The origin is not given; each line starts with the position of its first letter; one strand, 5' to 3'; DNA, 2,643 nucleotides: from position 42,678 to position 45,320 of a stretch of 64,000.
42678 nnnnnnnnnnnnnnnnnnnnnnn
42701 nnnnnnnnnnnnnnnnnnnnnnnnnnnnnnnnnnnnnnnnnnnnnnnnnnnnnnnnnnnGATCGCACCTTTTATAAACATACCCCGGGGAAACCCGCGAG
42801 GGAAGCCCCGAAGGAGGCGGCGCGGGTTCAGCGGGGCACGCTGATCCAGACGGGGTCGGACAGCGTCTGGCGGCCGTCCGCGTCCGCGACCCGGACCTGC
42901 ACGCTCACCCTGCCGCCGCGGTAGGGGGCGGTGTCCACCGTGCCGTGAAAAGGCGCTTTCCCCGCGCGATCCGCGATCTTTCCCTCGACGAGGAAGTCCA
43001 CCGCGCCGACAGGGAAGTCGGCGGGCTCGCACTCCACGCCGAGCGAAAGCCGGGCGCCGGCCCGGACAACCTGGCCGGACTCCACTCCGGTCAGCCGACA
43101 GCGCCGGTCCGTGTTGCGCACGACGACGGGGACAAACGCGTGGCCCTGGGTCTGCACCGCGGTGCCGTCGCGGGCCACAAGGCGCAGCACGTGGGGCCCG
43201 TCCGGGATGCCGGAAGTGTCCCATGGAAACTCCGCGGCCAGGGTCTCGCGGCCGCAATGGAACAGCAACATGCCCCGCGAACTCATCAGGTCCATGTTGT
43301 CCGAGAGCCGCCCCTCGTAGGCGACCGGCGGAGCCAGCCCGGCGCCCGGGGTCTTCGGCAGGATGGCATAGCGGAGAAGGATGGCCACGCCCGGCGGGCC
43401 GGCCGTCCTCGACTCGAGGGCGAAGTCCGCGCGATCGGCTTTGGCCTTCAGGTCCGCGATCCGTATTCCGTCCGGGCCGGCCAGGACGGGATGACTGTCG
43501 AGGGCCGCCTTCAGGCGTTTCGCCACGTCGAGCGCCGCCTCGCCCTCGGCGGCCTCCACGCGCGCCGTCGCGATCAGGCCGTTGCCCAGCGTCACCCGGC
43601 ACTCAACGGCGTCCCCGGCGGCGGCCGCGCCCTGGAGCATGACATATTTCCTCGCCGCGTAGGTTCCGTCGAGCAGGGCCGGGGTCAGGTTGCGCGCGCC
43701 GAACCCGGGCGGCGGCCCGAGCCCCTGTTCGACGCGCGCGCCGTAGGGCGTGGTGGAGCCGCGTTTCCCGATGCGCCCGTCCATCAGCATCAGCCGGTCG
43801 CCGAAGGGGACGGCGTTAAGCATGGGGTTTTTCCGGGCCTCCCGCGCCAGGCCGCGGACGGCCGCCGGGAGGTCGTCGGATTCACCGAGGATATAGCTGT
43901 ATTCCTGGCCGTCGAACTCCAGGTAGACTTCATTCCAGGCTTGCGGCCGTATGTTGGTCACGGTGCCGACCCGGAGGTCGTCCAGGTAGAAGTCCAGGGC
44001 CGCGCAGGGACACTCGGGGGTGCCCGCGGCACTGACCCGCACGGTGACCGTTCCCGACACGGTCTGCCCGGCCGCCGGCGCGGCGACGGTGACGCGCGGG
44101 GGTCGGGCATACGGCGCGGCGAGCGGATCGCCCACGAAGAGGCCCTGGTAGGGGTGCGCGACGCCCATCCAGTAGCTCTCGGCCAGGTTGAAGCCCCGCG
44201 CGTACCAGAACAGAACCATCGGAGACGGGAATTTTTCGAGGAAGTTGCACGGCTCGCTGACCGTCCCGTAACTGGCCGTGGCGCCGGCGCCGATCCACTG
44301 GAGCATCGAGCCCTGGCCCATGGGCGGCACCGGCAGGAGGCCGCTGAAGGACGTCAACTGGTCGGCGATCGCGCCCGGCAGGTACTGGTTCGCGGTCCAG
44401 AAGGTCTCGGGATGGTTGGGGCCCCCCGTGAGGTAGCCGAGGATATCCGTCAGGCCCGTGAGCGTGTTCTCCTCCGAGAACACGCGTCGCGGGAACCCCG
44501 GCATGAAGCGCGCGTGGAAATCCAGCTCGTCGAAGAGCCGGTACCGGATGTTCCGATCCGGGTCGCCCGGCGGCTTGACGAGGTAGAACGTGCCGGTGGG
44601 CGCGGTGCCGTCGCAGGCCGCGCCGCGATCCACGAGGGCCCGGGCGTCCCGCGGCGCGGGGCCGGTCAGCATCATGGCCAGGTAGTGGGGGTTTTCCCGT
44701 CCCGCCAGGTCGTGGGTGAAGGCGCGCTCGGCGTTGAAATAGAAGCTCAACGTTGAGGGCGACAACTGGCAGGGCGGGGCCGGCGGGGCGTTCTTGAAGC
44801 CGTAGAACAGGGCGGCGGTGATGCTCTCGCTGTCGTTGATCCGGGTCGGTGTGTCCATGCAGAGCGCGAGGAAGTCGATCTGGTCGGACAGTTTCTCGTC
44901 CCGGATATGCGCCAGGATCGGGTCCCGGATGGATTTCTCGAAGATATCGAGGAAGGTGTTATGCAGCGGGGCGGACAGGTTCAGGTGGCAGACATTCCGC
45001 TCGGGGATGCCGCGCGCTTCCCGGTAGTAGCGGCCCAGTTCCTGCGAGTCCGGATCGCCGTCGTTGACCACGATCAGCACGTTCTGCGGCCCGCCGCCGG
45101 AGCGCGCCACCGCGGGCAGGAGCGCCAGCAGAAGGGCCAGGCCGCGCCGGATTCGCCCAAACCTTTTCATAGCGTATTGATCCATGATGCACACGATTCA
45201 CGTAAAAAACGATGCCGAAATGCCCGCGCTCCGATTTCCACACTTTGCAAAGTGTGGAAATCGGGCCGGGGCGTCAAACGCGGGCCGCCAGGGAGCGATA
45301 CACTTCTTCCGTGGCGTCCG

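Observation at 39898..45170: Tandem paralogous giant secreted proteins sharing an uncharacterised conserved N-terminal domain, next to the exosortase/EPS genes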

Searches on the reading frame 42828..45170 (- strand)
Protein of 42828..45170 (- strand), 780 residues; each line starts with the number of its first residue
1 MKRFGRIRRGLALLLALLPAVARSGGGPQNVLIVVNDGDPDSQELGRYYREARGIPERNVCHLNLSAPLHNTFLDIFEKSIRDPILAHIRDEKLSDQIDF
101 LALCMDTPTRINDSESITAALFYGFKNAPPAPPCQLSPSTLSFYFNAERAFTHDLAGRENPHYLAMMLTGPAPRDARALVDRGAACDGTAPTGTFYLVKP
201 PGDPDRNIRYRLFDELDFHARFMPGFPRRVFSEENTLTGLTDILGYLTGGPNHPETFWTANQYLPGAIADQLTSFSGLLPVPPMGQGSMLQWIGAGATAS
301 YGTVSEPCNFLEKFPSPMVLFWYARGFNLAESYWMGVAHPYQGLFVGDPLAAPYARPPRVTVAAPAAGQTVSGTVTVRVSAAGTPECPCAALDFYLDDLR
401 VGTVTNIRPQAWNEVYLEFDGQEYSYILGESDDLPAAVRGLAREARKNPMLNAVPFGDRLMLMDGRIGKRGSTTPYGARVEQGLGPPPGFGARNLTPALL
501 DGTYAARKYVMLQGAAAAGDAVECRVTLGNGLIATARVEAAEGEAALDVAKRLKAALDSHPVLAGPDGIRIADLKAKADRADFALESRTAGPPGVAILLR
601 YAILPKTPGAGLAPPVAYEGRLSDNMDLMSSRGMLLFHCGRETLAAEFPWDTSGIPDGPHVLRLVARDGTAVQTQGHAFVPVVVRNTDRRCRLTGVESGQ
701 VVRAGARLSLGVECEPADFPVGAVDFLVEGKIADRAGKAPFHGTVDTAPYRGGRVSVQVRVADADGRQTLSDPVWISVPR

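Call 4: search_protein_families(library=pfam, proteins=[window:42828-45170:-], max_evalue=1)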
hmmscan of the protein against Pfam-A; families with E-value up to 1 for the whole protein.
window:42828-45170:- (780 aa): 3 families
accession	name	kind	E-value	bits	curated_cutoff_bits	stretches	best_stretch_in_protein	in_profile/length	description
PF17957.7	Big_7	-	2.7e-08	34.8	24.1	1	358-406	1-49/70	Bacterial Ig domain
PF08402.16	TOBE_2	-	0.045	14.3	21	1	735-765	13-42/76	TOBE domain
PF09099.16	Qn_am_d_aIII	-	0.2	12.4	22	1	518-565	23-70/82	Quinohemoprotein amine dehydrogenase, alpha subunit domain III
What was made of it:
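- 42831..44099 (-): A C-terminal region (aa 358-780): Big_7 Ig domain plus further beta-rich modules, collinear with B residues 362-788. Pfam Big_7 (call 4).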

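Call 5: search_protein_families(library=ncbifam, proteins=[window:42828-45170:-], max_evalue=1)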
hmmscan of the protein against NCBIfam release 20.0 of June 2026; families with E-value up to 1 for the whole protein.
window:42828-45170:- (780 aa): 1 family
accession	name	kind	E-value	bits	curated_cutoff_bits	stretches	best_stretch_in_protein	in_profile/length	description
TIGR03790.1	TIGR03790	subfamily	1.7e-46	159.2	67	1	29-336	1-310/316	TIGR03790 family protein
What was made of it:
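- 42828..45170 (-): Gene A, 780 aa: signal peptide, TIGR03790 domain, Big_7 Ig domain, then further beta-sandwich and alpha+beta modules. TIGR03790 scores 159.2 bits against a cut-off of 67, and Big_7 covers aa 358-406 (calls 4, 5).
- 44100..45101 (-): A TIGR03790 domain (aa 24-357). Key residues: C134, R206, R209, Q271 (His in relatives), T273-S274, E306, C308, K313, E331. NCBIfam match (call 5).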
